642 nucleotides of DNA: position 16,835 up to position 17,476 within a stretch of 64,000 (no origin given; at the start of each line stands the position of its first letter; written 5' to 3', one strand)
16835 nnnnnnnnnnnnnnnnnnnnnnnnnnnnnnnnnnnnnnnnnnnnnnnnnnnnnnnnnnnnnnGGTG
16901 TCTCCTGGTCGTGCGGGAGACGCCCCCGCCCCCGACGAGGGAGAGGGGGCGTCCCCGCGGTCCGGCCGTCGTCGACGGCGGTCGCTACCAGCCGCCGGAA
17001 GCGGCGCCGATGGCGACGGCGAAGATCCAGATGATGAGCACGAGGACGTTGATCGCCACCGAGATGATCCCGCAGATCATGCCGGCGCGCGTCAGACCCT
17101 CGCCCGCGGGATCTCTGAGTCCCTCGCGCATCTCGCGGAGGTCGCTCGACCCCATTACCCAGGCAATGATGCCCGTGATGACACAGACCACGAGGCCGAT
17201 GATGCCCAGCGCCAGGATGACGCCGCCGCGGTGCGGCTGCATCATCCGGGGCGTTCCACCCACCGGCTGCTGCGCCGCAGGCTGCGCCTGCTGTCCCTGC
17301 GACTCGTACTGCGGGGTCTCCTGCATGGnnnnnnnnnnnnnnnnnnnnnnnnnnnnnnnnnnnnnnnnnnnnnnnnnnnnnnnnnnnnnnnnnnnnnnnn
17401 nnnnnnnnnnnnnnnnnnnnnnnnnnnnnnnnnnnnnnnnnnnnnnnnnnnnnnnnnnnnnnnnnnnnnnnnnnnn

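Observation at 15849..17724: Compact minus-strand operon iscU - DUF4190 - DUF4190 - DUF2752: Fe-S scaffold co-transcribed with paired small membrane proteins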

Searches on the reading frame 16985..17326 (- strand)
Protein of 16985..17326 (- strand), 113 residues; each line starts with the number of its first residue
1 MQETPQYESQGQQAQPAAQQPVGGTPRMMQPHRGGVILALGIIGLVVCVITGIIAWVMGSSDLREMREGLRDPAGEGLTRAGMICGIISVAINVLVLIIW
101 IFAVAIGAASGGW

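Call 4: search_protein_families(library=pfam, proteins=[window:16985-17326:-], max_evalue=0.01)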
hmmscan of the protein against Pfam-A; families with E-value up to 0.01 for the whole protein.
window:16985-17326:- (113 aa): 2 families
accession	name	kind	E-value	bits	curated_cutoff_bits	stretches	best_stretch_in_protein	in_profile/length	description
PF13828.11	DUF4190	-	7.3e-07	29.3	35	1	38-95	6-61/62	Domain of unknown function (DUF4190)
PF19019.6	Phlebo_G2_C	-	0.007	16.5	25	1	58-107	111-160/171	Phlebovirus glycoprotein G2 C-terminal domain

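Call 7: find_homologous_proteins(query=window:16985-17326:-)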
Query window:16985-17326:- (113 aa): 174 proteins with E <= 0.001 among 201 candidates; the best 120 are listed.
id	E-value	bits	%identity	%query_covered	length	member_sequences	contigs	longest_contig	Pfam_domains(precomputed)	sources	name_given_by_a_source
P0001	1.3e-65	237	100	100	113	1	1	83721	PF13828.12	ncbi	-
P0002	5.3e-32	128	67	76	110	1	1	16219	PF13828.12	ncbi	-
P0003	3.0e-31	126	68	69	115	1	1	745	PF13828.12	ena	-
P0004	3.5e-31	126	61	100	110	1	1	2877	PF13828.12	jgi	-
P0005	1.1e-30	124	61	100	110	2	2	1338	PF13828.12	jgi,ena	-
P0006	2.2e-30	123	67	75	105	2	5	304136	PF13828.12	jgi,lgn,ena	-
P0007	3.8e-30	122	58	100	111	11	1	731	PF13828.12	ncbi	-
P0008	1.4e-29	121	55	100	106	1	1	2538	PF13828.12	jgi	jgi:hypothetical protein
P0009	4.6e-29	119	58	100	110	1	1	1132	PF13828.12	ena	-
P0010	6.5e-29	118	54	98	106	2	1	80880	PF13828.12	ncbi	-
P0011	9.6e-29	118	56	100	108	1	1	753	PF13828.12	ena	-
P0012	1.1e-28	118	57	99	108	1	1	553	PF13828.12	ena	-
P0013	1.1e-28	118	58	98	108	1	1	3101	PF13828.12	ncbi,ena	-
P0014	1.3e-28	117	55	100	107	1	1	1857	PF13828.12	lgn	-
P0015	1.7e-28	117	56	100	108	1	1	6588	PF13273.13,PF13828.12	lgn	-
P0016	1.7e-28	117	57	98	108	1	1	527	PF13828.12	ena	-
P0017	1.8e-28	117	54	99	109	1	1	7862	PF13273.13,PF13828.12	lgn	-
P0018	1.8e-28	117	63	92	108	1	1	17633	PF13828.12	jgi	jgi:hypothetical protein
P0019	2.3e-28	117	55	98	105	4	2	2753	PF13828.12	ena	-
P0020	2.9e-28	116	52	94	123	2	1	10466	PF13828.12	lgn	-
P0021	3.6e-28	116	56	98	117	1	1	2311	PF13828.12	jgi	jgi:hypothetical protein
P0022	4.7e-28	116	58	98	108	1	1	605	PF13828.12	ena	-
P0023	5.8e-28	115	58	100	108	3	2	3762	PF13828.12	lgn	-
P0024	6.8e-28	115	57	98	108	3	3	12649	PF13828.12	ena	-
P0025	7.1e-28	115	60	92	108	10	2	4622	PF13828.12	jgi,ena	-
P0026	8.7e-28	115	52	98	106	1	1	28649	PF13828.12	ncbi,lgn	-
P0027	9.0e-28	115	52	97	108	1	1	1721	PF13828.12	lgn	-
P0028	9.4e-28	115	70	63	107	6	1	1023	PF13828.12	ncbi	-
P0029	1.0e-27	115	57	98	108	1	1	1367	PF13828.12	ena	-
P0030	1.3e-27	114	56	100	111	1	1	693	PF13828.12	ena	-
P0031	1.5e-27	114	57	98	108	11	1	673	PF13828.12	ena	-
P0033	2.9e-27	113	58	94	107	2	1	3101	PF13828.12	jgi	jgi:hypothetical protein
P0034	3.4e-27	113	65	72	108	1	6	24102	PF13828.12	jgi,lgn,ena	-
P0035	4.1e-27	113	57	98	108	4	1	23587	PF13828.12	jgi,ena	-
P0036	4.3e-27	113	57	97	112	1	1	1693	PF13828.12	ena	-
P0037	4.3e-27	113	64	72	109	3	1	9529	PF13828.12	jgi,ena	-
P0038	6.0e-27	112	55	98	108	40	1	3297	PF13828.12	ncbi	-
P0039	6.1e-27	112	56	98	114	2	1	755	PF13828.12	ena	-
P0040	6.2e-27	112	58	94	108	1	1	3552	PF13828.12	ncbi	-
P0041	6.8e-27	112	56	96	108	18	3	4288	PF13828.12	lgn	-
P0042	7.2e-27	112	57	98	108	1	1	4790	PF13828.12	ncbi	-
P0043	7.9e-27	112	55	100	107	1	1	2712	PF13828.12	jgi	jgi:hypothetical protein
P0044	8.9e-27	112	62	68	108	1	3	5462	PF13828.12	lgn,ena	-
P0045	1.0e-26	111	58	94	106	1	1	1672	PF13828.12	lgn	-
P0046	1.1e-26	111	61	90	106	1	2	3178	PF13828.12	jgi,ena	-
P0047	1.2e-26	111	57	98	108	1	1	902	PF13828.12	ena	-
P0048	1.3e-26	111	62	68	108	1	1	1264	PF13828.12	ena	-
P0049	1.5e-26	111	62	68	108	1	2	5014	PF13828.12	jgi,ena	-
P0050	1.5e-26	111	56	81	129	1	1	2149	PF13828.12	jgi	jgi:hypothetical protein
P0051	1.6e-26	111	58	92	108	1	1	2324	PF13828.12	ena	-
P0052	1.6e-26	111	55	94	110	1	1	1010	PF13828.12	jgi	jgi:heme/copper-type cytochrome/quinol oxidase subunit 4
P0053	2.3e-26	110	58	96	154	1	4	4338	PF13828.12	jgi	jgi:hypothetical protein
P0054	3.5e-26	110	58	94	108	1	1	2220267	PF13828.12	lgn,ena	-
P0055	3.8e-26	110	56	94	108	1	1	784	PF13828.12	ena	-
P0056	5.5e-26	109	55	96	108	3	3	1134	PF13828.12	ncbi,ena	-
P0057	6.3e-26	109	56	94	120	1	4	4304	PF13828.12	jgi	jgi:uncharacterized Tic20 family protein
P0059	1.6e-25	108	58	94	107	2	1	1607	PF13828.12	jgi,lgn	jgi:heme/copper-type cytochrome/quinol oxidase subunit 4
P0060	2.2e-25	107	54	98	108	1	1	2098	PF07666.17,PF13828.12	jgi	jgi:hypothetical protein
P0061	3.5e-25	106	53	88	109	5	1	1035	PF13828.12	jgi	jgi:hypothetical protein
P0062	3.5e-25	106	51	92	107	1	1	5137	PF13828.12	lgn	-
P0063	3.8e-25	106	58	83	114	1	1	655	PF13828.12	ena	-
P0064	4.5e-25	106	52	98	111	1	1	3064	PF13828.12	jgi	jgi:UDP-N-acetylmuramyl pentapeptide phosphotransferase/UDP-N-acetylglucosamine-1-phosphate transfer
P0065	5.5e-25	106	54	98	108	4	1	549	PF13828.12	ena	-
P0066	6.5e-25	106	54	94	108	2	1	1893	PF13828.12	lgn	-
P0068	6.9e-25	105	55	94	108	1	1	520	PF13828.12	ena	-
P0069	7.2e-25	105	50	96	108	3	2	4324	PF13828.12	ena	-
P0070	8.1e-25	105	55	94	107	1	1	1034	PF13828.12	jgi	jgi:hypothetical protein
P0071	9.2e-25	105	53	89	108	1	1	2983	PF13828.12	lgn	-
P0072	1.2e-24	105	60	72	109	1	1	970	PF13828.12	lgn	-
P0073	1.2e-24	105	54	79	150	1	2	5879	PF13828.12,PF14237.12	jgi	-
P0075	1.6e-24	104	55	100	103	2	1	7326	PF13828.12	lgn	-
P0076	1.8e-24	104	53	99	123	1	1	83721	PF13828.12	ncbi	-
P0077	3.0e-24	103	57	77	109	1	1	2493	PF13828.12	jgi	jgi:hypothetical protein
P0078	3.8e-24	103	58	76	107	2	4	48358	PF13828.12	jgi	-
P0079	4.4e-24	103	54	90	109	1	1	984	PF13828.12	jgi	jgi:hypothetical protein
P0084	2.4e-23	100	54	81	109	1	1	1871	PF13828.12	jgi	jgi:hypothetical protein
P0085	2.5e-23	100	61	70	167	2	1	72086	PF13828.12,PF14237.12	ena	-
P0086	2.8e-23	100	64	73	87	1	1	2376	PF13828.12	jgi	-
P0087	3.8e-23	100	61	73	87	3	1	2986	PF13828.12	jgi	jgi:hypothetical protein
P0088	3.9e-23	100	57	73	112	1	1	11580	PF13828.12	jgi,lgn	jgi:hypothetical protein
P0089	4.0e-23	100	49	100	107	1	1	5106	PF13828.12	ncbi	-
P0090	4.8e-23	100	58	76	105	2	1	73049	PF13828.12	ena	-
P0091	8.8e-23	99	53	88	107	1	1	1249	PF13828.12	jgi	jgi:hypothetical protein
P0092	9.5e-23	99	59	73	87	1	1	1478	PF13828.12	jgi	jgi:hypothetical protein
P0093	1.4e-22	98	58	79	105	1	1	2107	PF13828.12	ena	-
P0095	1.7e-22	98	60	69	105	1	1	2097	PF13828.12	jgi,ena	-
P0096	2.0e-22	98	74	54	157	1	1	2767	PF13828.12,PF14237.12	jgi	-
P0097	2.4e-22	97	55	83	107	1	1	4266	PF13828.12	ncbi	-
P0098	2.5e-22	97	54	96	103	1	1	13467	PF13828.12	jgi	-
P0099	3.9e-22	97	52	90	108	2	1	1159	PF07666.17,PF13828.12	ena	-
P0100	4.0e-22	97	58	75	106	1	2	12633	PF13828.12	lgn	-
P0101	6.2e-22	96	53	100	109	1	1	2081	PF13828.12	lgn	-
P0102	7.2e-22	96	60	68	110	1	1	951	PF13828.12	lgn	-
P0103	7.3e-22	96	61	76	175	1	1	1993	PF13828.12,PF14237.12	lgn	-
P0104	7.9e-22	96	57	80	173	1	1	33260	PF13828.12,PF14237.12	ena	-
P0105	8.5e-22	96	57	78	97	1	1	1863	PF13828.12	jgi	jgi:hypothetical protein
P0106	8.5e-22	96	64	59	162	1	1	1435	PF13828.12,PF14237.12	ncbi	-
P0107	9.1e-22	95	63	73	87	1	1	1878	PF13828.12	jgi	jgi:hypothetical protein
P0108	1.1e-21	95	53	86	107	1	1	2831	PF13828.12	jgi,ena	-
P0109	1.3e-21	95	51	94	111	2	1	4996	PF13828.12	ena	-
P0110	2.2e-21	94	60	73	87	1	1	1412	PF13828.12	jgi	jgi:hypothetical protein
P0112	3.1e-21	94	59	72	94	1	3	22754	PF13828.12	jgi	jgi:hypothetical protein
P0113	3.3e-21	94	67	64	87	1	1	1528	PF13828.12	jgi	-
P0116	9.2e-21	92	55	75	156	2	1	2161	PF13828.12,PF14237.12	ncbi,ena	-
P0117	1.9e-20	91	53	85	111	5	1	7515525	PF13828.12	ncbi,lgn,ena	-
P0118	1.9e-20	91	70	54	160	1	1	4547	PF13828.12,PF14237.12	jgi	jgi:hypothetical protein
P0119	2.0e-20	91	45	88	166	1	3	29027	PF13828.12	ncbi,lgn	-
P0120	2.8e-20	91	64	66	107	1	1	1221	PF13828.12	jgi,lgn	jgi:hypothetical protein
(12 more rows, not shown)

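Call 8: find_encoding_contigs(protein=P0001, flank=6000, max_places=3)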
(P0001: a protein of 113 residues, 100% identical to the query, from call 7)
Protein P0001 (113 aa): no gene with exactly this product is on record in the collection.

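Call 9: find_encoding_contigs(protein=P0002, flank=6000, max_places=3)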
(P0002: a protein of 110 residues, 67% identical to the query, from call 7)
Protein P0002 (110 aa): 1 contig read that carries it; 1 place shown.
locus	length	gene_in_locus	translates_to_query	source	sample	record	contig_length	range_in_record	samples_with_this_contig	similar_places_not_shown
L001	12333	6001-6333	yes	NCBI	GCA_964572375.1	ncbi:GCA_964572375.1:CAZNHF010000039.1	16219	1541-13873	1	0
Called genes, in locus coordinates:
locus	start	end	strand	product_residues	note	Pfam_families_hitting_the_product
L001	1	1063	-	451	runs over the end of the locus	PF02878:PGM_PMM_I, PF02879:PGM_PMM_II, PF02880:PGM_PMM_III, PF00408:PGM_PMM_IV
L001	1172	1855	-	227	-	-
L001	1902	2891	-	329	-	PF00579:tRNA-synt_1b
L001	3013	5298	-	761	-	PF13428:TPR_14 (faint), PF13424:TPR_12 (faint), PF23914:TPR_CcmH_CycH (weak), PF07719:TPR_2 (faint), PF13371:TPR_9 (faint), PF13414:TPR_11 (faint), PF13432:TPR_16 (weak), PF14559:TPR_19 (weak), +1 more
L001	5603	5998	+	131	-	PF01592:NifU_N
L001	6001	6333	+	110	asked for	PF13828:DUF4190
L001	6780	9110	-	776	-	PF12895:ANAPC3 (faint), PF13424:TPR_12 (faint), PF13432:TPR_16 (faint), PF00515:TPR_1 (faint), PF07719:TPR_2 (faint), PF13174:TPR_6 (faint), PF13176:TPR_7 (faint), PF01464:SLT, +4 more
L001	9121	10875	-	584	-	PF05524:PEP-utilisers_N, PF00391:PEP-utilizers, PF02896:PEP-utilizers_C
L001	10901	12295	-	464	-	PF01266:DAO (faint), PF03486:HI0933_like (faint), PF07992:Pyr_redox_2, PF13450:NAD_binding_8 (faint), PF13738:Pyr_redox_3 (faint), PF00070:Pyr_redox, PF02852:Pyr_redox_dim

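Call 10: find_encoding_contigs(protein=P0006, flank=6000, max_places=3)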
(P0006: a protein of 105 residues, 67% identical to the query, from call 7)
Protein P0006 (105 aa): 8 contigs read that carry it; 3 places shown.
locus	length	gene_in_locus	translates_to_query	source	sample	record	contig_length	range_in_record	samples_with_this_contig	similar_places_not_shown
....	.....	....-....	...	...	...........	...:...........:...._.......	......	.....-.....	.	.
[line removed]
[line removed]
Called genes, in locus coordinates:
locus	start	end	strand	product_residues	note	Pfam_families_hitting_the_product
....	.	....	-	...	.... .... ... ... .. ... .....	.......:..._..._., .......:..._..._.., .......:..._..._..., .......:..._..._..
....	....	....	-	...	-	-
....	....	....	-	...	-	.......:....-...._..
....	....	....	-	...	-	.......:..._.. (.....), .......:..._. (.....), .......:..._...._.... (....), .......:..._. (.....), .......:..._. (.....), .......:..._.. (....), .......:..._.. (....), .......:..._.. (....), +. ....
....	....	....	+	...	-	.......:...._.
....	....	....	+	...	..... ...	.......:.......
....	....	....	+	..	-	-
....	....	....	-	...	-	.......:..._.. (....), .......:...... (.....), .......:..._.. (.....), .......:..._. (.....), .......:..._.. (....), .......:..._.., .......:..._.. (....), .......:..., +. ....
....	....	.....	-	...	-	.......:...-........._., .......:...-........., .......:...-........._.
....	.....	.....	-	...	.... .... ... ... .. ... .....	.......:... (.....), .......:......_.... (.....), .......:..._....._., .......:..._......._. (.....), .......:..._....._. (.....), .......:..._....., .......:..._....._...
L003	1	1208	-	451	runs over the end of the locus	PF02878:PGM_PMM_I, PF02879:PGM_PMM_II, PF02880:PGM_PMM_III, PF00408:PGM_PMM_IV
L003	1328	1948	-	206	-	-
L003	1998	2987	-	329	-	PF00579:tRNA-synt_1b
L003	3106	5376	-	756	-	PF13428:TPR_14 (faint), PF07719:TPR_2 (faint), PF23914:TPR_CcmH_CycH (weak), PF00515:TPR_1 (faint), PF13181:TPR_8 (faint), PF13432:TPR_16 (weak), PF14559:TPR_19 (weak), PF13424:TPR_12 (weak), +2 more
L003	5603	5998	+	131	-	PF01592:NifU_N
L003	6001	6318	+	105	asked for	PF13828:DUF4190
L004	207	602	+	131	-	PF01592:NifU_N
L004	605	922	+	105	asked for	PF13828:DUF4190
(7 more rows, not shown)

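Call 11: find_encoding_contigs(protein=P0010, flank=5000, max_places=2)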
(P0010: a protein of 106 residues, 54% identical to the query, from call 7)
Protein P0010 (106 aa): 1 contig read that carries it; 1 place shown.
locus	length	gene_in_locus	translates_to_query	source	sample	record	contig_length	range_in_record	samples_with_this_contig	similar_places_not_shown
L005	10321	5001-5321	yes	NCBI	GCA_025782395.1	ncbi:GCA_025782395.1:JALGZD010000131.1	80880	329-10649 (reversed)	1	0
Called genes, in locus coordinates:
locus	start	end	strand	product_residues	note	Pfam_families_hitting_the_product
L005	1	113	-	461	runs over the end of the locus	PF02878:PGM_PMM_I, PF02879:PGM_PMM_II, PF02880:PGM_PMM_III, PF00408:PGM_PMM_IV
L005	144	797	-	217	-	-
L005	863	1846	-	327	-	PF00579:tRNA-synt_1b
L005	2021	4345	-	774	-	PF13414:TPR_11 (faint), PF07719:TPR_2 (faint), PF13428:TPR_14 (faint), PF13432:TPR_16 (weak), PF14559:TPR_19 (faint), PF13432:TPR_16 (weak)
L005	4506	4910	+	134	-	PF01592:NifU_N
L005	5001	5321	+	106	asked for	PF13828:DUF4190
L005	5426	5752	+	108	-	PF10825:DUF2752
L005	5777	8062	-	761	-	PF13424:TPR_12 (faint), PF14559:TPR_19 (faint), PF00515:TPR_1 (faint), PF07719:TPR_2 (faint), PF13174:TPR_6 (faint), PF13176:TPR_7 (faint), PF13432:TPR_16 (weak), PF01464:SLT, +3 more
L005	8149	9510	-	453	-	PF01266:DAO (faint), PF03486:HI0933_like (faint), PF07992:Pyr_redox_2, PF13450:NAD_binding_8 (faint), PF00070:Pyr_redox, PF02852:Pyr_redox_dim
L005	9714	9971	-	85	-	PF13490:zf-HC2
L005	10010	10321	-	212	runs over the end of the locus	?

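Call 12: find_encoding_contigs(protein=P0054, flank=5000, max_places=2)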
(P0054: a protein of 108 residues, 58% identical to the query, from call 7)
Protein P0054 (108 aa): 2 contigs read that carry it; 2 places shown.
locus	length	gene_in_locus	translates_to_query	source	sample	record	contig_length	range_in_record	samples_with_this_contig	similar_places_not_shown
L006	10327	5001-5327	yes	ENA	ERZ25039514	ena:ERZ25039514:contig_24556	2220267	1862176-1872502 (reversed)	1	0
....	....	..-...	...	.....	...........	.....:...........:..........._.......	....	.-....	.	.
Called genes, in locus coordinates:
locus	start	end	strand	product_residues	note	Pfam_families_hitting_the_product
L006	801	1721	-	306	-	PF00579:tRNA-synt_1b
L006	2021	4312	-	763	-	PF07719:TPR_2 (faint), PF13428:TPR_14 (faint), PF13432:TPR_16 (faint), PF14559:TPR_19 (faint)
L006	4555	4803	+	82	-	PF01592:NifU_N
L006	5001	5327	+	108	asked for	PF13828:DUF4190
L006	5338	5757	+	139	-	PF10825:DUF2752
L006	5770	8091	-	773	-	PF09976:TPR_21 (faint), PF17874:TPR_MalT (faint), PF00515:TPR_1 (faint), PF07719:TPR_2 (faint), PF12895:ANAPC3 (faint), PF13174:TPR_6 (faint), PF13432:TPR_16 (weak), PF01464:SLT, +6 more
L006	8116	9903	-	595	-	PF05524:PEP-utilisers_N, PF00391:PEP-utilizers, PF02896:PEP-utilizers_C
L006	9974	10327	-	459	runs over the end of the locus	PF03486:HI0933_like (faint), PF07992:Pyr_redox_2, PF13450:NAD_binding_8 (faint), PF00070:Pyr_redox, PF02852:Pyr_redox_dim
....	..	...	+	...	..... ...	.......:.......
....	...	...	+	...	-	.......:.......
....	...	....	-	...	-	?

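Call 13: find_encoding_contigs(protein=P0117, flank=5000, max_places=2)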
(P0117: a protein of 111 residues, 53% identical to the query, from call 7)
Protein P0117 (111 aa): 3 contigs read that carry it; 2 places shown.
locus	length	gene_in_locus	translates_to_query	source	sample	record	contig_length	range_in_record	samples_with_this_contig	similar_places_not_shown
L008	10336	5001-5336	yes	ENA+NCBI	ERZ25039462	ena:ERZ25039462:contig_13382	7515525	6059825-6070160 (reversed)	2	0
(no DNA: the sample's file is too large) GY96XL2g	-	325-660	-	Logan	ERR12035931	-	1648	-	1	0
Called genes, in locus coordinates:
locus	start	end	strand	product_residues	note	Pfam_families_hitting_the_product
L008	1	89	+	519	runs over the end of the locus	PF17289:Terminase_6C (weak)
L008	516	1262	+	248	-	-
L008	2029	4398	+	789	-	PF01751:Toprim, PF01131:Topoisom_bac, PF01396:Zn_ribbon_Top1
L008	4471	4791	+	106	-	PF00166:Cpn10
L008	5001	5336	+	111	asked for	PF13828:DUF4190 (weak)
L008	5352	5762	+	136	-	PF10825:DUF2752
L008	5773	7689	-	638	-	PF13428:TPR_14 (faint), PF14559:TPR_19 (faint), PF07719:TPR_2 (faint), PF13181:TPR_8 (faint), PF13432:TPR_16 (faint)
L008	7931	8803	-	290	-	PF01513:NAD_kinase, PF20143:NAD_kinase_C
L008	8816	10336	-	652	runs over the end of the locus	PF13292:DXP_synthase_N, PF00456:Transketolase_N (weak), PF02779:Transket_pyr, PF02780:Transketolase_C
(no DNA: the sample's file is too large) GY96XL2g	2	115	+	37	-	?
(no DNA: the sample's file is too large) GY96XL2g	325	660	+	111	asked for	PF13828:DUF4190 (weak)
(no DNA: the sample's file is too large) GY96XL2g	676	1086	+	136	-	PF10825:DUF2752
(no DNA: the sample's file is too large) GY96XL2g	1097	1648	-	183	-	?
